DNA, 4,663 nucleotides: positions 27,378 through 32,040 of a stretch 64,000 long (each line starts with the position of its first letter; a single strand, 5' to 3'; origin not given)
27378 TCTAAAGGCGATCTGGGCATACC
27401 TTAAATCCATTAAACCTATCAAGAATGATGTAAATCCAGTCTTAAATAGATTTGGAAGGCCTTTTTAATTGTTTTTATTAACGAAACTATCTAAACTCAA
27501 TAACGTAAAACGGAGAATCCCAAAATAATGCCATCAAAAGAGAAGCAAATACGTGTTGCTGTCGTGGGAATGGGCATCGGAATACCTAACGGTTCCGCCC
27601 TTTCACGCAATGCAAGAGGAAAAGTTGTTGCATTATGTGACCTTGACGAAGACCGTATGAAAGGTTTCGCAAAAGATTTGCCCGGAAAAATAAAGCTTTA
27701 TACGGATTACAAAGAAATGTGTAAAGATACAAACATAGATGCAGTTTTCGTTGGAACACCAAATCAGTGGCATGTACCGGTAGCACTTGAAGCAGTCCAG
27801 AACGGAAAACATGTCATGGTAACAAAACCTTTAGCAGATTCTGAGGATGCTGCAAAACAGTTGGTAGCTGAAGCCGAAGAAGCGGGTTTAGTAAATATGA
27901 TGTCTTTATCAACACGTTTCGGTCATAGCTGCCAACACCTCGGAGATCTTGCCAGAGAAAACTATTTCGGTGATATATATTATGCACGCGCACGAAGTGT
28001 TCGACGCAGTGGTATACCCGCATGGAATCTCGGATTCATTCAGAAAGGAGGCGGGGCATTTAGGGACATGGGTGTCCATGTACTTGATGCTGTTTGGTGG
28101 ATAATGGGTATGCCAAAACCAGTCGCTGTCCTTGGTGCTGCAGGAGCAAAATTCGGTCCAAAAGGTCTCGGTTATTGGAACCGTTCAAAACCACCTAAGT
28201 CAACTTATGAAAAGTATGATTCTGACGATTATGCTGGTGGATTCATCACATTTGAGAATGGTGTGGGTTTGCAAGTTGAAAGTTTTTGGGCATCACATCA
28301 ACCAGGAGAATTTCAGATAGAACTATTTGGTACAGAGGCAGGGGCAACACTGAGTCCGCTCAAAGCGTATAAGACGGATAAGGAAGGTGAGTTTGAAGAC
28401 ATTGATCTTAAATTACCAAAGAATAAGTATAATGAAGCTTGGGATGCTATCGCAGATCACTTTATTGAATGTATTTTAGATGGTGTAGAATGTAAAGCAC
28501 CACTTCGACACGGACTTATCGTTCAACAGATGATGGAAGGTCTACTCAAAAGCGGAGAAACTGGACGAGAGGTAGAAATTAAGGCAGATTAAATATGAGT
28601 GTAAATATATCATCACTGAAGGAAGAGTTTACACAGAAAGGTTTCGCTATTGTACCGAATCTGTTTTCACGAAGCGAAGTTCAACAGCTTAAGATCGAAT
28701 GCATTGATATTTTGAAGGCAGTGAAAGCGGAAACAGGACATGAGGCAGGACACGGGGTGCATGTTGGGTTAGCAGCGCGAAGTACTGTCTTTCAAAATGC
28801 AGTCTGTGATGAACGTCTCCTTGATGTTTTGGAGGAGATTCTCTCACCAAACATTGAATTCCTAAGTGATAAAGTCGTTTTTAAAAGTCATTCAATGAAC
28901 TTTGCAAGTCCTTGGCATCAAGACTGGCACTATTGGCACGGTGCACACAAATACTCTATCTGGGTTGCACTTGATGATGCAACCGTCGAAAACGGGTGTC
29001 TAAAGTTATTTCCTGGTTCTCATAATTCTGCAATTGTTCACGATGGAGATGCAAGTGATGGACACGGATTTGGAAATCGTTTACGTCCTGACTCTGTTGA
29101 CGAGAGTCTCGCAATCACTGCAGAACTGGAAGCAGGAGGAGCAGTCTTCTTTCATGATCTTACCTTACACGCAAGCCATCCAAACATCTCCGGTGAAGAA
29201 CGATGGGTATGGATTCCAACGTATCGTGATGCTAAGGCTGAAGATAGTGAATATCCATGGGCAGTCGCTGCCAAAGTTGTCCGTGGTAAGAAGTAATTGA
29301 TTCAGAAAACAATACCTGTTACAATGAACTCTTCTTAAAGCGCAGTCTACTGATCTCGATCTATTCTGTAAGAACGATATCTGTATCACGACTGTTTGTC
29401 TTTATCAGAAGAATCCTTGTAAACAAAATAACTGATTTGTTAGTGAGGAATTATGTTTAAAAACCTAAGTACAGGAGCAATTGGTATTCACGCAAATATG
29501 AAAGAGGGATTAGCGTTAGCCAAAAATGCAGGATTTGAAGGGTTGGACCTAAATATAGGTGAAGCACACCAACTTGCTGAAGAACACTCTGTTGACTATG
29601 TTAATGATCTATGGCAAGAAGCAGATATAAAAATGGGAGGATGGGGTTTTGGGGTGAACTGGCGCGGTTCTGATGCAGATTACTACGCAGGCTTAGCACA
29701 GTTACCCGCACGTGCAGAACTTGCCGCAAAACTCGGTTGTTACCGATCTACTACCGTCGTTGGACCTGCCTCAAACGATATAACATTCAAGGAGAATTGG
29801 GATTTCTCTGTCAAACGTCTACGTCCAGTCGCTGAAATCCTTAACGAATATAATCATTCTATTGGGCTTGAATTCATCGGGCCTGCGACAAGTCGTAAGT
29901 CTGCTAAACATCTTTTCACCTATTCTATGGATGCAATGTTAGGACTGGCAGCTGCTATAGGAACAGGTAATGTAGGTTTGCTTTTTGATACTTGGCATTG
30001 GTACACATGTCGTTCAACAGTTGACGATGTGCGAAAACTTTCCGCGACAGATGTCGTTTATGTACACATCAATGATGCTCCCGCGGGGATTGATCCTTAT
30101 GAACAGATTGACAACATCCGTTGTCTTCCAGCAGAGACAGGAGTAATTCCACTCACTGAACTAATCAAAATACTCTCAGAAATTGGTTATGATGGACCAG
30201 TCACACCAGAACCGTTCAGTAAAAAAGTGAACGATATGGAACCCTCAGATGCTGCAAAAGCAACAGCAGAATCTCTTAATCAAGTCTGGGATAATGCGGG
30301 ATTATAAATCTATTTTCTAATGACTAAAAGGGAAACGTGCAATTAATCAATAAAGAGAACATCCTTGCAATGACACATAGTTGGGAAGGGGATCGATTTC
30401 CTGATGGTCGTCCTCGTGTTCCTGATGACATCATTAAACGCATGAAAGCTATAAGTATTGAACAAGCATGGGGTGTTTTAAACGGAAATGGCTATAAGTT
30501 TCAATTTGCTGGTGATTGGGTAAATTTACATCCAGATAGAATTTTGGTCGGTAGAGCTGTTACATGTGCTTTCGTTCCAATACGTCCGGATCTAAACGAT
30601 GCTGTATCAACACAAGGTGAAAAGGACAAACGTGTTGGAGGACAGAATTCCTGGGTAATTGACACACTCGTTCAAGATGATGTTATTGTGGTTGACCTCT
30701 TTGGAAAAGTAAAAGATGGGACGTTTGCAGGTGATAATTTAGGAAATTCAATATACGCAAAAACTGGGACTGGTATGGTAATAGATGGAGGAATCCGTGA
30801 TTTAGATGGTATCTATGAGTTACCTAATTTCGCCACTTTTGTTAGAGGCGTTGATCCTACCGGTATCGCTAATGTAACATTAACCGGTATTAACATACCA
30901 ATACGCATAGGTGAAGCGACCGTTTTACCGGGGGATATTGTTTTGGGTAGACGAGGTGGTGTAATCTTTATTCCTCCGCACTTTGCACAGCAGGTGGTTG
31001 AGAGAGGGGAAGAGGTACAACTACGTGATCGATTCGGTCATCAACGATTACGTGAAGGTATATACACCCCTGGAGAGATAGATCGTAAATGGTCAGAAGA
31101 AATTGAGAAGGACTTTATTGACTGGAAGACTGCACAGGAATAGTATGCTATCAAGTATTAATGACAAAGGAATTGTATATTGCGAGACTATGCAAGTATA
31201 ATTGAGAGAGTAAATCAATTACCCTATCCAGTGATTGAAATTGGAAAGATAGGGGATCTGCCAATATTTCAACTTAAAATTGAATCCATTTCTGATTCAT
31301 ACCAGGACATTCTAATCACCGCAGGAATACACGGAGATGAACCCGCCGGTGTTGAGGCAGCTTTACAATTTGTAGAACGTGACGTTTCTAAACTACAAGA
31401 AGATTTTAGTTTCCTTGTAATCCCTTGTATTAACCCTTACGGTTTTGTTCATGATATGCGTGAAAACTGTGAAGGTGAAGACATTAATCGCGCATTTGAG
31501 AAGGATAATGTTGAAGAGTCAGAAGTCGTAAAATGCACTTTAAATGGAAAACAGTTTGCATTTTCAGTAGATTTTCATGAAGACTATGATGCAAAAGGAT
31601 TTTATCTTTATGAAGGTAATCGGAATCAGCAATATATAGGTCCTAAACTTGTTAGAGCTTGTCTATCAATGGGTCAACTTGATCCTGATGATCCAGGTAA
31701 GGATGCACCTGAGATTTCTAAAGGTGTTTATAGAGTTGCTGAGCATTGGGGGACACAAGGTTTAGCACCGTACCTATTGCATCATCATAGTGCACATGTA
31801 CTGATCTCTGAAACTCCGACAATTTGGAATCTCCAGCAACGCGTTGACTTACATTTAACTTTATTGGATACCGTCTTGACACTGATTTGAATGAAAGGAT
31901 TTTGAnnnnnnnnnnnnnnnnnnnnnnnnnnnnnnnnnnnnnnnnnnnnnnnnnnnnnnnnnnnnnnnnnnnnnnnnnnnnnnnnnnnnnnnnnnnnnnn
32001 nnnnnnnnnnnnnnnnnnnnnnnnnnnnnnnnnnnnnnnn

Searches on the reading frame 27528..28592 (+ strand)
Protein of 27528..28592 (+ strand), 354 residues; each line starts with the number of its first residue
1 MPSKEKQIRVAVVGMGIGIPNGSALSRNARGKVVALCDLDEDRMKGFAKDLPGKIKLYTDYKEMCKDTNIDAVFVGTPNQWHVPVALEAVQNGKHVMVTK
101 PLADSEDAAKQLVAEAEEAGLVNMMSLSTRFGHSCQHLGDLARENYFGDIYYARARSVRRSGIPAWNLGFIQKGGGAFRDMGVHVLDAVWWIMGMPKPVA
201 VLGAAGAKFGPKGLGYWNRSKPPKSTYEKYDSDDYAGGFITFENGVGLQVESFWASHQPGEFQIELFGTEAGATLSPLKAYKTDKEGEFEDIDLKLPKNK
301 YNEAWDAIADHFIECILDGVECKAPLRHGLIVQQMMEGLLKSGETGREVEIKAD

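Call 75: search_protein_families(library=pfam, proteins=[window:27528-28592:+], max_evalue=0.0001)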
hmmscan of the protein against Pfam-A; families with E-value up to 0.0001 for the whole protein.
window:27528-28592:+ (354 aa): 3 families
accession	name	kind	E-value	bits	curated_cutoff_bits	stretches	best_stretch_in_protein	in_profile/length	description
PF01408.29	GFO_IDH_MocA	-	2.7e-22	80.1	24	1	8-124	1-117/120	Oxidoreductase family, NAD-binding Rossmann fold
PF22725.1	GFO_IDH_MocA_C3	-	6.1e-17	62.2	27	1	137-272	3-122/124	GFO/IDH/MocA C-terminal domain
PF02894.22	GFO_IDH_MocA_C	-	3.3e-16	60.2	22.9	1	144-351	6-218/218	Oxidoreductase family, C-terminal alpha/beta domain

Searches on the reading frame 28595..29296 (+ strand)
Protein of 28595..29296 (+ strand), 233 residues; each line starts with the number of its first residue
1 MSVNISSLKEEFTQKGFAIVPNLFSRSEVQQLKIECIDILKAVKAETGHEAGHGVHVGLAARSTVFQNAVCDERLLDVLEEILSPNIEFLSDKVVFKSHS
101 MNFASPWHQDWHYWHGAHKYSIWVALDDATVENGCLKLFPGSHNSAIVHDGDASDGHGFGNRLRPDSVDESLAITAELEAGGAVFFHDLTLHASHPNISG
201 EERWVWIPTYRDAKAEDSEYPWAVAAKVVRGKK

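Call 61: find_encoding_contigs(protein=window:28595-29296:+, flank=10000, max_places=4)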
Protein window:28595-29296:+ (233 aa): no gene with exactly this product is on record in the collection.

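Call 75: search_protein_families(library=pfam, proteins=[window:28595-29296:+], max_evalue=0.0001)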
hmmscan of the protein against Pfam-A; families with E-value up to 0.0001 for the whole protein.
window:28595-29296:+ (233 aa): 1 family
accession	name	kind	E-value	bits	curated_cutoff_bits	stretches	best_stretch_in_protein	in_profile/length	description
PF05721.19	PhyH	-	3e-32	113.1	22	1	12-203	1-211/213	Phytanoyl-CoA dioxygenase (PhyH)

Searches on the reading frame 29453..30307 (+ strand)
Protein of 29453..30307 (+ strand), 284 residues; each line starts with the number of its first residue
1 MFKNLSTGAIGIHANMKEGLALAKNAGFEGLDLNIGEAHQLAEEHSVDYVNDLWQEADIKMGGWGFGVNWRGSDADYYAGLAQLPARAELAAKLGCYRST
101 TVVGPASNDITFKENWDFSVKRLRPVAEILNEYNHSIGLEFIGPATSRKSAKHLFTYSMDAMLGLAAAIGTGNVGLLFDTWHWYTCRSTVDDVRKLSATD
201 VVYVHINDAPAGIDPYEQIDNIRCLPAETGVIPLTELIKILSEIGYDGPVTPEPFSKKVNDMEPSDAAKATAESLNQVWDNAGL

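Call 75: search_protein_families(library=pfam, proteins=[window:29453-30307:+], max_evalue=0.0001)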
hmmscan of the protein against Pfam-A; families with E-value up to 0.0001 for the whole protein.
window:29453-30307:+ (284 aa): 1 family
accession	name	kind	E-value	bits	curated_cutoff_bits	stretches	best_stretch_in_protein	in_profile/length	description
PF01261.30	AP_endonuc_2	-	1.1e-26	94.5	31.1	1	20-276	1-247/249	Xylose isomerase-like TIM barrel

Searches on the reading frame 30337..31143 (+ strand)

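Call 75: search_protein_families(library=pfam, proteins=[window:30337-31143:+], max_evalue=0.0001)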
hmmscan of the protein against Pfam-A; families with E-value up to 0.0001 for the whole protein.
window:30337-31143:+ (268 aa): 1 family
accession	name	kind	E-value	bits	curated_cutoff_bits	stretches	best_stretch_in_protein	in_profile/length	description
PF03737.21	RraA-like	-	1.6e-18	67.8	24.5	1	63-210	23-151/152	Aldolase/RraA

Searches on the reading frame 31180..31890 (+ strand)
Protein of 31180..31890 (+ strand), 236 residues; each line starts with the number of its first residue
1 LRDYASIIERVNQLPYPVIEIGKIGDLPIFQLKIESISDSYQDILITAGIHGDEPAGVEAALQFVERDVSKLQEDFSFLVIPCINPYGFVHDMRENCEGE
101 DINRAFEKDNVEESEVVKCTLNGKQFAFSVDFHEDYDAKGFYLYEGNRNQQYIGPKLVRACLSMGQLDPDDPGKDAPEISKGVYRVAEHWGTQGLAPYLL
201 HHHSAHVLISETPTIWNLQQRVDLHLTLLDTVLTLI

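Call 75: search_protein_families(library=pfam, proteins=[window:31180-31890:+], max_evalue=0.0001)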
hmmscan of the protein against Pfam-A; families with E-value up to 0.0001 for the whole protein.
window:31180-31890:+ (236 aa): 3 families
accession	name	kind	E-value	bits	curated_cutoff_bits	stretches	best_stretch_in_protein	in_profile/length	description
PF24827.1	AstE_AspA_cat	-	6.6e-11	42.6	25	1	42-114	3-82/192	Succinylglutamate desuccinylase/Aspartoacylase catalytic domain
PF10994.13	DUF2817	-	6.4e-07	29.6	23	1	42-107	52-119/341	Protein of unknown function (DUF2817)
PF00246.29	Peptidase_M14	-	1.1e-06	28.9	21.6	1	40-115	45-143/286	Zinc carboxypeptidase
